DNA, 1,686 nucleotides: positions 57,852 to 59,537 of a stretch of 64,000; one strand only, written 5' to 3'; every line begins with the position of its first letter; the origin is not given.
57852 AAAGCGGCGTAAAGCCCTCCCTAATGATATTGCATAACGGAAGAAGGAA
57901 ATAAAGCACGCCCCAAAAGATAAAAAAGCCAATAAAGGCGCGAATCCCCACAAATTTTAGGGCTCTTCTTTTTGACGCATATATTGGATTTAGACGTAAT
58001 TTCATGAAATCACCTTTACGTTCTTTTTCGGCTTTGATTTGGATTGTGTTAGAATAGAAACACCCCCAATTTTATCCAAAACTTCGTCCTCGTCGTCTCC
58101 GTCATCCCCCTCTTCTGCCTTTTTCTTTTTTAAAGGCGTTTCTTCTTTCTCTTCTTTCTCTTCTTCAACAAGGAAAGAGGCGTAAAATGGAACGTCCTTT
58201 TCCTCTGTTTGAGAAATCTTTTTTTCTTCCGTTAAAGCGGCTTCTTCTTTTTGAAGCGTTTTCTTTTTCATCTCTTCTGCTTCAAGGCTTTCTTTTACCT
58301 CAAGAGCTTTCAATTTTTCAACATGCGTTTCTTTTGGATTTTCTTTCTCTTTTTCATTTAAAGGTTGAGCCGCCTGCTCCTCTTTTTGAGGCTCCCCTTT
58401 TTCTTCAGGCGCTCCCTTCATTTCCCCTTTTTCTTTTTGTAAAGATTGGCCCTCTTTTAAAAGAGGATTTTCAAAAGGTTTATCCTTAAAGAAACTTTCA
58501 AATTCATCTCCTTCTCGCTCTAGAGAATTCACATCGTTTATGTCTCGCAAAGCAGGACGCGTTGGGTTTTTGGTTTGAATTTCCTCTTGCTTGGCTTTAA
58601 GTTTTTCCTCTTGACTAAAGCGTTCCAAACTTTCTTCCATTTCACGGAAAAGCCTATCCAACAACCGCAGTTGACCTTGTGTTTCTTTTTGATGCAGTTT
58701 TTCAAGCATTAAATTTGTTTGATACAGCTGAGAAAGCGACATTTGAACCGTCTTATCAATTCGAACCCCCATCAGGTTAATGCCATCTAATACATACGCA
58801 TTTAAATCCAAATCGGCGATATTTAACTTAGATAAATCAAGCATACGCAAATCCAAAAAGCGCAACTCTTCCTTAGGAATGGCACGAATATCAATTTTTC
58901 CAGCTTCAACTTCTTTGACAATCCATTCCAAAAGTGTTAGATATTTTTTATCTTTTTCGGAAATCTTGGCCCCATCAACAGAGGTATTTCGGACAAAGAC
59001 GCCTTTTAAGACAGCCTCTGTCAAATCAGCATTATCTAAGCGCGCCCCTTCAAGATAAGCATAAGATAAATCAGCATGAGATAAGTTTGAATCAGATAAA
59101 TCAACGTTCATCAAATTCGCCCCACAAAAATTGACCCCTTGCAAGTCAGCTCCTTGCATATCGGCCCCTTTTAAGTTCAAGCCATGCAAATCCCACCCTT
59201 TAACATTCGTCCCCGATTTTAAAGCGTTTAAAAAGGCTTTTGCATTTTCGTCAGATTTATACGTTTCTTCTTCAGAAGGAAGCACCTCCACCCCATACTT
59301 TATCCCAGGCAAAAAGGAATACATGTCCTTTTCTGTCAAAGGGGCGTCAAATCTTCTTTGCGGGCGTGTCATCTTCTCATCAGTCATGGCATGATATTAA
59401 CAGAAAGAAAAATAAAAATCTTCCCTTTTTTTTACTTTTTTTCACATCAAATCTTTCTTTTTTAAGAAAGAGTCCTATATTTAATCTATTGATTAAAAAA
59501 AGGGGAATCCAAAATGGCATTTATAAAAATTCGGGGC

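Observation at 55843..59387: Translationally coupled pair: pentapeptide-repeat/basic-tail protein plus orphan VirD4/TraG-type coupling ATPase in a housekeeping neighbourhood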

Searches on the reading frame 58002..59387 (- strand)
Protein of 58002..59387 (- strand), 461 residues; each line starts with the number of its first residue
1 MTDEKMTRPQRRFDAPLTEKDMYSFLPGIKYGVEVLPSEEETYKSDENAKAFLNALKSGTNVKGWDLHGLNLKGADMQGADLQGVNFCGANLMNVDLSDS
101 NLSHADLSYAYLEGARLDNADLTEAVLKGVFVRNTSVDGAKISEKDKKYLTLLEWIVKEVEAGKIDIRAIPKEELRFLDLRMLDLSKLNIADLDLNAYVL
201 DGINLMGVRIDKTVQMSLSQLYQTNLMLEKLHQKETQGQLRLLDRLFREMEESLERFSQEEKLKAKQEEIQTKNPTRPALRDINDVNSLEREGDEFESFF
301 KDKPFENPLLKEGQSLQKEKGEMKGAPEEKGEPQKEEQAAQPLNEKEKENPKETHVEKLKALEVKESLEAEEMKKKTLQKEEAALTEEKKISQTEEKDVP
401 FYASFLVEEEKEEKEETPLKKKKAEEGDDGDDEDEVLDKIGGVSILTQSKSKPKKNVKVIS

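Call 3: search_protein_families(library=pfam, proteins=[window:58002-59387:-], max_evalue=0.1)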
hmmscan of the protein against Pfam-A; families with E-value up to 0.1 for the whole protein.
window:58002-59387:- (461 aa): 3 families
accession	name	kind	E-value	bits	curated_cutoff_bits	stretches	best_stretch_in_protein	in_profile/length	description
PF00805.28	Pentapeptide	-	5.2e-18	64.7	20.2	2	71-108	2-39/40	Pentapeptide repeats (8 copies)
PF13599.13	Pentapeptide_4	-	1.9e-06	28.3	38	1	71-141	7-77/78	Pentapeptide repeat region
PF13576.12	Pentapeptide_3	-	0.00011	22.8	27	1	68-100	13-47/48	Pentapeptide repeats (9 copies)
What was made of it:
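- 58002..59387 (-): PRP gene: 461-aa cytoplasmic pentapeptide-repeat partner protein. Pfam PF00805 5e-18 (call 3).
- On Pentapeptide-repeat protein (PF00805): 64.7 bits vs 20.2 (call 3).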

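Call 4: search_protein_families(library=ncbifam, proteins=[window:58002-59387:-], max_evalue=0.1)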
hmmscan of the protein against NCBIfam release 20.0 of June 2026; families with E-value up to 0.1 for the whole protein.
window:58002-59387:- (461 aa): 16 families
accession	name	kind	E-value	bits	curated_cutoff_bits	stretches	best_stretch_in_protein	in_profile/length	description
NF052603.1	penta_Alr5209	equivalog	1.3e-16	60.7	125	1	66-148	14-96/113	Alr5209 family pentapeptide repeat protein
NF011744.0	PRK15197.1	equivalog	2.4e-13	49.9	274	1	62-144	171-253/291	SPI-2 type III secretion system effector PipB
NF000349.1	mfpA_AE000516.2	equivalog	4.5e-11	42.9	360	1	71-143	93-165/183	pentapeptide repeat protein MfpA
NF047416.1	penta_HetL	equivalog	5.1e-11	42.5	260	1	66-129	144-215/218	heterocyst differentiation pentapeptide repeat protein HetL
NF011743.0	PRK15196.1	equivalog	2.3e-10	39.9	354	1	59-132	166-239/350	type III secretion system effector PipB2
NF012152.0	penta_rpt_QnrC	exception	3.9e-08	33.5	500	1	46-192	63-201/221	QnrC family quinolone resistance pentapeptide repeat protein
NF033086.2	penta_rpt_Qnr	equivalog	5.4e-08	32.8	240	1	87-150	138-201/211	Qnr family pentapeptide repeat protein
NF038182.1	penta_rpt_SmQnr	exception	4.6e-06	26.6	460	1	63-121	143-201/215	SmQnr family pentapeptide repeat protein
NF000421.1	penta_rpt_QnrVC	exception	1.9e-05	24.7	460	1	46-190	63-199/218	QnrVC family quinolone resistance pentapeptide repeat protein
NF000071.4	penta_rpt_QnrA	exception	3.5e-05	23.7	450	1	61-149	118-206/218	QnrA family quinolone resistance pentapeptide repeat protein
NF000420.1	penta_rpt_QnrB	exception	7.9e-05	22.7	460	1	64-121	143-200/214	QnrB family quinolone resistance pentapeptide repeat protein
NF033375.2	penta_rpt_QnrE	exception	0.00018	21.6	480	1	64-124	143-203/214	QnrE family quinolone resistance pentapeptide repeat protein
NF011904.1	PRK15377.1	subfamily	0.00018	20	500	1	62-137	47-125/606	type III secretion system effector HECT-type E3 ubiquitin transferase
NF012151.0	penta_rpt_QnrAS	exception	0.00056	20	490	1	57-144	74-161/218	QnrAS family quinolone resistance pentapeptide repeat protein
NF000056.3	penta_rpt_QnrS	exception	0.0019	17.9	460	1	61-192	78-201/218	QnrS family quinolone resistance pentapeptide repeat protein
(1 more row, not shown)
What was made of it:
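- On Qnr/MfpA topoisomerase-protecting pentapeptide proteins: Qnr 32.8 vs 240 and MfpA 42.9 vs 360 (call 4).
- Scores are far below the curated cut-offs (for example Qnr 32.8 vs 240, MfpA 42.9 vs 360; call 4).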

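Call 10: find_homologous_proteins(query=window:58002-59387:-)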
Query window:58002-59387:- (461 aa): 139 proteins with E <= 0.001 among 8000 candidates; the best 120 are listed.
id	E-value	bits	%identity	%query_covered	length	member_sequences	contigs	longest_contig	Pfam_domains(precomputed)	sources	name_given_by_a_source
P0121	2.8e-285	964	99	100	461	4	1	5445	PF13599.14,PF00805.29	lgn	-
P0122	1.8e-70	256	47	61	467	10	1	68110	PF13599.14,PF00805.29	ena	-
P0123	6.2e-61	225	42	62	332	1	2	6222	PF13599.14,PF00805.29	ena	-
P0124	2.4e-60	223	41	61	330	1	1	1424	PF13576.13,PF13599.14,PF00805.29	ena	-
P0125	1.2e-56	211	44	57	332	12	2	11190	PF13576.13,PF13599.14,PF00805.29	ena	-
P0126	3.5e-56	209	46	46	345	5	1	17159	PF13599.14,PF00805.29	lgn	-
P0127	1.4e-43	167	37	59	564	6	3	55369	PF13576.13,PF13599.14,PF00805.29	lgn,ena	-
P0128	1.4e-43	167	37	56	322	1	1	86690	PF13576.13,PF13599.14,PF00805.29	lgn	-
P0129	1.0e-39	155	32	60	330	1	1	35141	PF13576.13,PF13599.14,PF00805.29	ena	-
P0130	5.8e-31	126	34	35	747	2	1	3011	PF13576.13,PF13599.14,PF00805.29,PF25296.2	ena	-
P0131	8.7e-27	112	30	36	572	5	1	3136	PF13576.13,PF13599.14,PF00805.29,PF25296.2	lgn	-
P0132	1.1e-26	112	42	18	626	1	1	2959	PF13576.13,PF13599.14,PF00805.29,PF07924.17,PF25296.2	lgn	-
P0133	7.6e-26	109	32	32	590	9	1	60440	PF13576.13,PF13599.14,PF00805.29,PF25296.2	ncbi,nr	ncbi:pentapeptide repeat-containing protein [Nostoc linckia FACHB-104]|nr:pentapeptide repeat-contai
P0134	2.7e-25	107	31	33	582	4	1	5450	PF13576.13,PF13599.14,PF00805.29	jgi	jgi:uncharacterized protein YjbI with pentapeptide repeats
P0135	7.4e-24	102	40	22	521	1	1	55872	PF13576.13,PF13599.14,PF00805.29,PF25296.2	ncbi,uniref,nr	ncbi:hypothetical protein F7734_30930 [Scytonema sp. UIC 10036]|uniref:pentapeptide repeat-containin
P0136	2.3e-23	101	32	38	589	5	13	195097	PF13576.13,PF13599.14,PF00805.29,PF25296.2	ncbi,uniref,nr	ncbi:pentapeptide repeat-containing protein [Nostoc linckia z18]|uniref:Pentapeptide repeat-containi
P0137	4.8e-23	100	31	31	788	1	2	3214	PF13576.13,PF13599.14,PF00805.29,PF25296.2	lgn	-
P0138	2.3e-22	98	39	20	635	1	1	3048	PF13576.13,PF13599.14,PF00805.29,PF25296.2,PF02342.24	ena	-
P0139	3.0e-22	97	32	38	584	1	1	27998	PF13576.13,PF13599.14,PF00805.29,PF25296.2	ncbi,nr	ncbi:MAG: pentapeptide repeat-containing protein [Nostoc sp. ZfuVER08]|nr:pentapeptide repeat-contai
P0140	7.7e-22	96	33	31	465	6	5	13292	PF13576.13,PF13599.14,PF00805.29,PF25296.2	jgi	jgi:uncharacterized protein YjbI with pentapeptide repeats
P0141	5.0e-21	93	31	33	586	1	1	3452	PF13576.13,PF13599.14,PF00805.29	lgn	-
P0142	7.5e-21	93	32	35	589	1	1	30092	PF13576.13,PF13599.14,PF00805.29,PF25296.2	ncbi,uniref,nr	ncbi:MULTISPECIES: pentapeptide repeat-containing protein [Nostoc]|uniref:Pentapeptide repeat-contai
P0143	9.5e-21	92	30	31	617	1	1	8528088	PF13576.13,PF13599.14,PF00805.29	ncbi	-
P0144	5.3e-19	86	31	36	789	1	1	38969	PF13576.13,PF13599.14,PF00805.29,PF19960.7,PF20703.4,PF25296.2,PF13191.13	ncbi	ncbi:MAG: pentapeptide repeat-containing protein [Chloroflexota bacterium]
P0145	7.1e-19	86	26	52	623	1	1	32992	PF13576.13,PF13599.14,PF00805.29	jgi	jgi:uncharacterized protein YjbI with pentapeptide repeats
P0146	3.5e-18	84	28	44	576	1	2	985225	PF13576.13,PF13599.14,PF00805.29,PF25296.2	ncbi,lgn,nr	ncbi:MAG: pentapeptide repeat-containing protein [Pseudanabaenaceae cyanobacterium SKYGB_i_bin29]|nr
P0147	5.6e-18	83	48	16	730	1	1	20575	PF13576.13,PF13599.14,PF00805.29,PF09234.16,PF25296.2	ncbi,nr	ncbi:MAG: pentapeptide repeat-containing protein [Cyanobacteriota bacterium]|nr:pentapeptide repeat-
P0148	6.6e-18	83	40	15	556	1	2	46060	PF13576.13,PF13599.14,PF00805.29,PF04471.19,PF25296.2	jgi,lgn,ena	-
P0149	1.2e-17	82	28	35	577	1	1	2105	PF13576.13,PF13599.14,PF00805.29,PF25296.2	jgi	jgi:uncharacterized protein YjbI with pentapeptide repeats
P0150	1.9e-17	81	28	35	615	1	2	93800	PF13576.13,PF13599.14,PF00805.29,PF25296.2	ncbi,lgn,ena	-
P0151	2.2e-17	81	39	26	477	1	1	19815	PF13576.13,PF13599.14,PF00805.29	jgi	jgi:uncharacterized protein YjbI with pentapeptide repeats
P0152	3.4e-17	81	28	33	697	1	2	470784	PF13576.13,PF13599.14,PF00805.29,PF25296.2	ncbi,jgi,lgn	jgi:uncharacterized protein YjbI with pentapeptide repeats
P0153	5.0e-17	80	37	18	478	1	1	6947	PF13576.13,PF13599.14,PF00805.29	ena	-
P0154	7.5e-17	79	36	19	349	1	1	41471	PF13576.13,PF13599.14,PF00805.29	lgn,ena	-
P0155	1.4e-16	79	28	36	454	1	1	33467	PF13576.13,PF13599.14,PF00805.29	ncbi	-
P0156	2.0e-16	78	31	34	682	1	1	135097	PF13576.13,PF05569.18,PF13599.14,PF00805.29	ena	-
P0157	2.2e-16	78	30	37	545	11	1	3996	PF13365.13,PF13576.13,PF13599.14,PF00805.29,PF25296.2,PF00089.33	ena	-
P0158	2.7e-16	78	37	22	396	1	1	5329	PF13576.13,PF13599.14,PF00805.29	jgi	jgi:uncharacterized protein YjbI with pentapeptide repeats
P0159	3.7e-16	77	24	45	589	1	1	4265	PF13576.13,PF13599.14,PF00805.29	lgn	-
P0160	4.2e-16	77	36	19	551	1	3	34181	PF18731.7,PF13576.13,PF13599.14,PF00805.29,PF25296.2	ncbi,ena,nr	ncbi:MAG: pentapeptide repeat-containing protein [Chloroflexota bacterium]|nr:pentapeptide repeat-co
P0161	4.9e-16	77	34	32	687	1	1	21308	PF13576.13,PF13599.14,PF00805.29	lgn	-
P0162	9.4e-16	76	29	36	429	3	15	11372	PF13576.13,PF13599.14,PF00805.29,PF13676.12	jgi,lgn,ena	-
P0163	2.1e-15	75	42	20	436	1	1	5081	PF13576.13,PF13599.14,PF00805.29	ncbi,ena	-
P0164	4.5e-15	74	40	16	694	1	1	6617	PF13576.13,PF13599.14,PF00805.29,PF25296.2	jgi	jgi:uncharacterized protein YjbI with pentapeptide repeats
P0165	4.7e-15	73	28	48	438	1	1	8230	PF13576.13,PF13599.14,PF00805.29,PF25296.2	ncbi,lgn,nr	ncbi:MAG: pentapeptide repeat-containing protein [Deltaproteobacteria bacterium]|nr:pentapeptide rep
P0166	5.6e-15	73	30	33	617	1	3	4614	PF13576.13,PF13599.14,PF00805.29,PF25296.2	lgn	-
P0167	5.6e-15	73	33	32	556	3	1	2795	PF13576.13,PF13599.14,PF00805.29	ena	-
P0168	1.2e-14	72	40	20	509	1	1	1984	PF13576.13,PF13599.14,PF00805.29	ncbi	-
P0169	1.9e-14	71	35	25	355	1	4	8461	PF13576.13,PF13599.14,PF00805.29,PF25296.2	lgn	-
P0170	1.4e-13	69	28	34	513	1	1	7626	PF13576.13,PF13599.14,PF00805.29,PF25296.2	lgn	-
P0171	3.9e-13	67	37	23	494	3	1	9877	PF19067.7,PF13576.13,PF13599.14,PF00805.29,PF25296.2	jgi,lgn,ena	-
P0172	1.2e-12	66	39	17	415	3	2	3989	PF13576.13,PF13599.14,PF00805.29,PF25296.2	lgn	-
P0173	1.3e-12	65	27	48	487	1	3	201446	PF13576.13,PF13599.14,PF00805.29,PF25296.2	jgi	jgi:uncharacterized protein YjbI with pentapeptide repeats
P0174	1.3e-12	65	35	18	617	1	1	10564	PF13576.13,PF13599.14,PF00805.29,PF00520.38,PF07885.23,PF25296.2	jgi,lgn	-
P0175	1.5e-12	65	34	38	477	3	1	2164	PF13576.13,PF13599.14,PF00805.29,PF25296.2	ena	-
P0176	1.5e-12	65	32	34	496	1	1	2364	PF13576.13,PF13599.14,PF00805.29,PF25296.2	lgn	-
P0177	2.2e-12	65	27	32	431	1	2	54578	PF13576.13,PF13599.14,PF00805.29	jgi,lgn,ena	jgi:uncharacterized protein YjbI with pentapeptide repeats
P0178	2.3e-12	65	47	19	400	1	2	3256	PF13576.13,PF13599.14,PF00805.29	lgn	-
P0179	3.0e-12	64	36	19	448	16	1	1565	PF13576.13,PF13599.14,PF00805.29,PF25296.2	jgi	jgi:uncharacterized protein YjbI with pentapeptide repeats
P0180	3.7e-12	64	31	39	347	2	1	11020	PF19062.6,PF13576.13,PF13599.14,PF00805.29,PF25296.2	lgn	-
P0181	1.0e-11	62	26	43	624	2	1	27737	PF13576.13,PF13599.14,PF00805.29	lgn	-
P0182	1.1e-11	62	30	31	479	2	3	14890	PF13576.13,PF13599.14,PF00805.29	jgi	jgi:uncharacterized protein YjbI with pentapeptide repeats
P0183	1.7e-11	62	29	32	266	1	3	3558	PF19062.6,PF13576.13,PF13599.14,PF00805.29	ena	-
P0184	2.2e-11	61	46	19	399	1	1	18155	PF13576.13,PF13599.14,PF00805.29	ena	-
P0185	4.8e-11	60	30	33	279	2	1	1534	PF13576.13,PF13599.14,PF00805.29,PF25296.2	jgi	jgi:uncharacterized protein YjbI with pentapeptide repeats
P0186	5.5e-11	60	27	38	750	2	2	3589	PF25168.2,PF23586.3,PF24105.2,PF24805.2,PF25048.2,PF24817.2,PF23393.3,PF23389.2,PF13576.13,PF20426.5,PF25460.2,PF00400.39,PF23414.2,PF25178.1,PF23775.2,PF25174.2,PF24814.2,PF23381.2,PF21029.4,PF25173.2,PF23383.2,PF25171.2,PF12894.14,PF25175.2,PF00805.29,PF24796.2,PF24780.2,PF23409.2,PF25172.2,PF2478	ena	-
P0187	5.6e-11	60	27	38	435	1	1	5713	PF13576.13,PF13599.14,PF00805.29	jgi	jgi:uncharacterized protein YjbI with pentapeptide repeats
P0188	5.9e-11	60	32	23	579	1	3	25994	PF13599.14,PF00805.29,PF00211.26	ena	-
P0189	9.5e-11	59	40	18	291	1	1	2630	PF13576.13,PF13599.14,PF00805.29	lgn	-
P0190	1.5e-10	59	27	27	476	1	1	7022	PF13576.13,PF13599.14,PF00805.29,PF25296.2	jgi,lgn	-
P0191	2.8e-10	58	29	39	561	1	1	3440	PF13576.13,PF13599.14,PF00805.29,PF25296.2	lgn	-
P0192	2.9e-10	58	36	19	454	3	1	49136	PF13576.13,PF13599.14,PF00805.29,PF25296.2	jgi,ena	-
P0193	5.4e-10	57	29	30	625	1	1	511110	PF13576.13,PF13599.14,PF00805.29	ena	-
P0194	5.5e-10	57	46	15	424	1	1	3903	PF13576.13,PF13599.14,PF00805.29,PF25296.2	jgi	-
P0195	7.3e-10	56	31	34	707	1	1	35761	PF00532.28,PF13576.13,PF13407.13,PF13599.14,PF00805.29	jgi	jgi:uncharacterized protein YjbI with pentapeptide repeats/ABC-type sugar transport system substrate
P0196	8.4e-10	56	38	19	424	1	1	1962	PF13576.13,PF13599.14,PF00805.29,PF07885.23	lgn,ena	-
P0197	9.0e-10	56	31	31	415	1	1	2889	PF01582.26,PF13576.13,PF13599.14,PF00805.29,PF13676.12,PF25296.2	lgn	-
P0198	9.1e-10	56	26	56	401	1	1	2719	PF13576.13,PF13599.14,PF00805.29,PF25296.2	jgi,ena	-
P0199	1.0e-9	56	38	16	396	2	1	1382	PF13576.13,PF02214.29,PF13599.14,PF00805.29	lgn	-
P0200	1.5e-9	55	25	31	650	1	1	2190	PF13576.13,PF13599.14,PF00805.29,PF25296.2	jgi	jgi:uncharacterized protein YjbI with pentapeptide repeats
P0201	2.0e-9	55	29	22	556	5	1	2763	PF13576.13,PF13599.14,PF00805.29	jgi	jgi:uncharacterized protein YjbI with pentapeptide repeats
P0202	2.8e-9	54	35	29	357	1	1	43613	PF13576.13,PF13599.14,PF00805.29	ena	-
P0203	3.1e-9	54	36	17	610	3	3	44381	PF07714.24,PF00069.32,PF13576.13,PF13599.14,PF00805.29,PF25296.2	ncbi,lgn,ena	-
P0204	3.7e-9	54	33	38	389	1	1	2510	PF13576.13,PF13599.14,PF00805.29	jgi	jgi:hypothetical protein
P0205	6.9e-9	53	29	33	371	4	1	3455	PF13576.13,PF13599.14,PF00805.29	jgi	jgi:uncharacterized protein YjbI with pentapeptide repeats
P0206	7.4e-9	53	24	38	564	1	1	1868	PF13576.13,PF13599.14,PF00805.29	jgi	-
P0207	9.1e-9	53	26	47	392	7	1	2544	PF13576.13,PF13599.14,PF00805.29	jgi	jgi:uncharacterized protein YjbI with pentapeptide repeats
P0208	9.6e-9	53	29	34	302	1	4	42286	PF19062.6,PF13576.13,PF13599.14,PF00805.29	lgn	-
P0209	1.1e-8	53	30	38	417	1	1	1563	PF13576.13,PF13599.14,PF00805.29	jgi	jgi:uncharacterized protein YjbI with pentapeptide repeats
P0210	1.3e-8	52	25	31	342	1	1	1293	PF13576.13,PF13599.14,PF00805.29,PF25296.2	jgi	jgi:uncharacterized protein YjbI with pentapeptide repeats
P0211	1.4e-8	52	32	27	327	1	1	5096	PF13576.13,PF13599.14,PF00805.29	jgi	jgi:uncharacterized protein YjbI with pentapeptide repeats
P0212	2.2e-8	51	33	27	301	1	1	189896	PF13576.13,PF13599.14,PF00805.29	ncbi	-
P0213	2.3e-8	51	39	21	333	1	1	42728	PF13576.13,PF08867.17,PF13599.14,PF00805.29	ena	-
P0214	2.5e-8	51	41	20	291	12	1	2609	PF13576.13,PF13599.14,PF00805.29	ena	-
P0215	3.0e-8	51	37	18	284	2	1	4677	PF13576.13,PF13599.14,PF00805.29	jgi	jgi:hypothetical protein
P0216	4.7e-8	50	33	17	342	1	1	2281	PF13576.13,PF13599.14,PF00805.29,PF25296.2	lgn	-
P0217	5.1e-8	50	29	32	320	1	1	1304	PF13576.13,PF13599.14,PF00805.29,PF25296.2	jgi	jgi:uncharacterized protein YjbI with pentapeptide repeats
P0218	5.3e-8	50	38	19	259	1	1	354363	PF13576.13,PF13599.14,PF00805.29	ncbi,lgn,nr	ncbi:MAG: hypothetical protein GC190_15640 [Alphaproteobacteria bacterium]|nr:hypothetical protein [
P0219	6.2e-8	50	28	36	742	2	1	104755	PF13576.13,PF06271.19,PF13599.14,PF00805.29,PF25296.2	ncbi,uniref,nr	ncbi:pentapeptide repeat-containing protein [Argonema antarcticum]|uniref:pentapeptide repeat-contai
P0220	6.7e-8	50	38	19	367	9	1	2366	PF13576.13,PF13599.14,PF00805.29,PF25296.2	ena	-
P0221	8.1e-8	50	36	19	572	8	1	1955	PF13576.13,PF13599.14,PF00805.29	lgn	-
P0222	1.1e-7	49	31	27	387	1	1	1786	PF13576.13,PF13599.14,PF00805.29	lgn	-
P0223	1.4e-7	49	31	33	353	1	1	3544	PF13576.13,PF13599.14,PF00805.29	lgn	-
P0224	1.4e-7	49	37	17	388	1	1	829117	PF13576.13,PF13599.14,PF00805.29,PF25296.2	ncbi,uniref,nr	ncbi:pentapeptide repeat-containing protein [Streptomyces sp. NBC_00199]|uniref:pentapeptide repeat-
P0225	1.6e-7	49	31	25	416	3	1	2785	PF13576.13,PF13599.14,PF00805.29,PF25296.2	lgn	-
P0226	1.7e-7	49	35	27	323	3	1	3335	PF13576.13,PF13599.14,PF00805.29,PF25296.2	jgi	jgi:uncharacterized protein YjbI with pentapeptide repeats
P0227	2.2e-7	48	39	18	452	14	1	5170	PF01582.26,PF13576.13,PF13599.14,PF00805.29,PF13676.12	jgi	-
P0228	3.3e-7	48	39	19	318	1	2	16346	PF13599.14,PF00805.29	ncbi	-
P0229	3.5e-7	48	29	31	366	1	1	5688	PF13576.13,PF13599.14,PF00805.29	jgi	-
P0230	4.4e-7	47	28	35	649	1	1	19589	PF00069.32,PF13576.13,PF13599.14,PF00805.29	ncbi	-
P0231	5.5e-7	47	41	20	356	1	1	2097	PF13576.13,PF13599.14,PF00805.29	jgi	-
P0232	9.1e-7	46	45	17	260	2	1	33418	PF13576.13,PF13599.14,PF00805.29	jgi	jgi:hypothetical protein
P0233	9.6e-7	46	31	27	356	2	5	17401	PF13576.13,PF13599.14,PF00805.29,PF25296.2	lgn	-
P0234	1.5e-6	45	31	39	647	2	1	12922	PF13431.13,PF13365.13,PF13414.13,PF00805.29,PF13428.13,PF14559.13,PF13576.13,PF00515.35,PF13599.14,PF13432.13,PF13181.13,PF07719.24,PF25296.2,PF00089.33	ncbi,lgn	ncbi:MAG: pentapeptide repeat-containing protein [Microcoleus sp.]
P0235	1.7e-6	45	42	18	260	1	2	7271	PF13576.13,PF13599.14,PF00805.29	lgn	-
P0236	1.9e-6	45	39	20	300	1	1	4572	PF13599.14,PF00805.29,PF14237.12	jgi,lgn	-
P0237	2.0e-6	45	32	35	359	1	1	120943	PF01582.26,PF13576.13,PF13599.14,PF00805.29,PF13676.12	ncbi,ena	-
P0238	2.0e-6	45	39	17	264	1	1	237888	PF13576.13,PF13599.14,PF00805.29,PF07719.24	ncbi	-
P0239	3.2e-6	44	43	19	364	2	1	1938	PF13576.13,PF13599.14,PF00805.29,PF07885.23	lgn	-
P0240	3.6e-6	44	31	30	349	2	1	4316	PF13576.13,PF13599.14,PF00805.29,PF25296.2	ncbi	-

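Call 31: search_solved_structures(query=window:58002-59387:-, max_evalue=0.01)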
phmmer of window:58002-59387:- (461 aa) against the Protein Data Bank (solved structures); distinct sequences matched with E-value up to 0.01: 25.
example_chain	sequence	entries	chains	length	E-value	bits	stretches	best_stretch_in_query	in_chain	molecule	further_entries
4yfo_A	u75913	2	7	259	3.4e-28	101.8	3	57-143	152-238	beta1_ex1 | 6beta1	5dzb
4yc5_A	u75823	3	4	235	5.7e-23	84.6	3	66-143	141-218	beta1 | beta1 protein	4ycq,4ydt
5dns_A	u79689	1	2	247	2.4e-22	82.6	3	57-143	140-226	t1428 beta1 loop design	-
4yei_A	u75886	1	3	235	4.9e-22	81.6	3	66-143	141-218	beta1mut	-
5dqa_A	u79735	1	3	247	7.5e-22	81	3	58-143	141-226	t3284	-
5di5_A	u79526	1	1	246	4.4e-21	78.4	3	54-143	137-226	beta1 t801 loop variant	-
5dn0_A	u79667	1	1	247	4.6e-21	78.4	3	55-143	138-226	beta1 t1555 loop variant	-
5dra_A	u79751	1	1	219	1.8e-20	76.4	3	55-129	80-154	3beta1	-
3du1_X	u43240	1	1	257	8.4e-14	54.4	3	67-141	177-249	All3740 protein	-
2j8k_A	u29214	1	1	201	1.3e-13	53.8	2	54-140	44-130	NP275-NP276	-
6omx_A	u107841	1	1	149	7.2e-09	38.2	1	66-136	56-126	Alr5209 protein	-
2j8i_A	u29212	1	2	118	2.8e-08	36.2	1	54-127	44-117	NP275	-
3pss_A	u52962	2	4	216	5.4e-08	35.3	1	53-152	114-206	Qnr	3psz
2o6w_A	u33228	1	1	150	3.7e-07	32.5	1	40-119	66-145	Repeat Five Residue (Rfr) protein or pentapeptide repeat protein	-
2xtx_A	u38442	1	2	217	5.7e-07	31.9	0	66-121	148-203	QNRB1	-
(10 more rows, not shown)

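Call 64: predict_structure(alignment_id=A4)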
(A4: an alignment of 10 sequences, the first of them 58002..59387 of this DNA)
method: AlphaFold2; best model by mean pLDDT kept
length: 461 residues; sequences in the alignment: 10
mean_pLDDT: 61.7   pTM: 0.35
mean pLDDT of the five models: 61.7, 59.8, 59.1, 55.8, 55.0
residues with pLDDT >= 90: 43; 70-90: 146; 50-70: 102; < 50: 170
segments of 3 or more residues with pLDDT < 50: 1-3, 27-31, 199-215, 279-293, 300-354, 390-461
pLDDT, mean of each block of 10 residues (from residue 1): 50 58 53 55 79 89 87 89 90 91 90 90 86 84 85 78 69 60 62 54 39 57 81 89 90 87 75 52 41 49 43 38 32 33 32 51 72 76 59 41 44 33 30 32 30 33 39
secondary structure, 60 per line:
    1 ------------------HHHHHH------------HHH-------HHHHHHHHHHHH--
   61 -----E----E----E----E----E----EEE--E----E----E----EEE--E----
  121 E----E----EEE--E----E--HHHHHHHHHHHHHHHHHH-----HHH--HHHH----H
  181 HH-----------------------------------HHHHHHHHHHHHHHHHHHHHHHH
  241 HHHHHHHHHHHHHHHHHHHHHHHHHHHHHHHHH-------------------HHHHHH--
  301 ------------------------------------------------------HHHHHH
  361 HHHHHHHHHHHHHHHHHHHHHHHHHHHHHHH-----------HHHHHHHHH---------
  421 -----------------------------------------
elements in order: H19-24 H47-58 E91-93 E111-113 E131-133 H144-161 H172-175 H218-273 H293-298 H355-391 H403-411
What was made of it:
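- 58938..59255 (-): Helix plus pentapeptide right-handed beta-helix (aa 45-150, about 17 A(D/N)LXX-type repeats). AF2 pLDDT 85-91 (call 64).
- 58743..58958 (-): Linker helix (aa 144-161, ExG-IDIR) and second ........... repeat block (aa ~170-215), the PRP-family-specific region. AF2 confidence is low here (call 64).
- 58569..58736 (-): Long alpha-helix (aa 218-273), putative coiled coil. AF2 helix 218-273 with pLDDT 81-90 (call 64).
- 58074..58568 (-): Disordered K/E-rich spacer (aa 274-438), variable in length (0-250 aa) among orthologues. pLDDT mostly below 50 (call 64).
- On Pentapeptide-repeat protein (PF00805): The AF2 beta-helix spans 45-150 with pLDDT 85-91 (call 64).
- On T4SS effector with a positively charged C-terminal signal (VirB/D4 class): pLDDT is below 50 (call 64).
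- Checked: AF2 gives a confident beta-helix at 45-150, a helix at 218-273, and pLDDT mostly below 50 from 279 onward (call 64).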
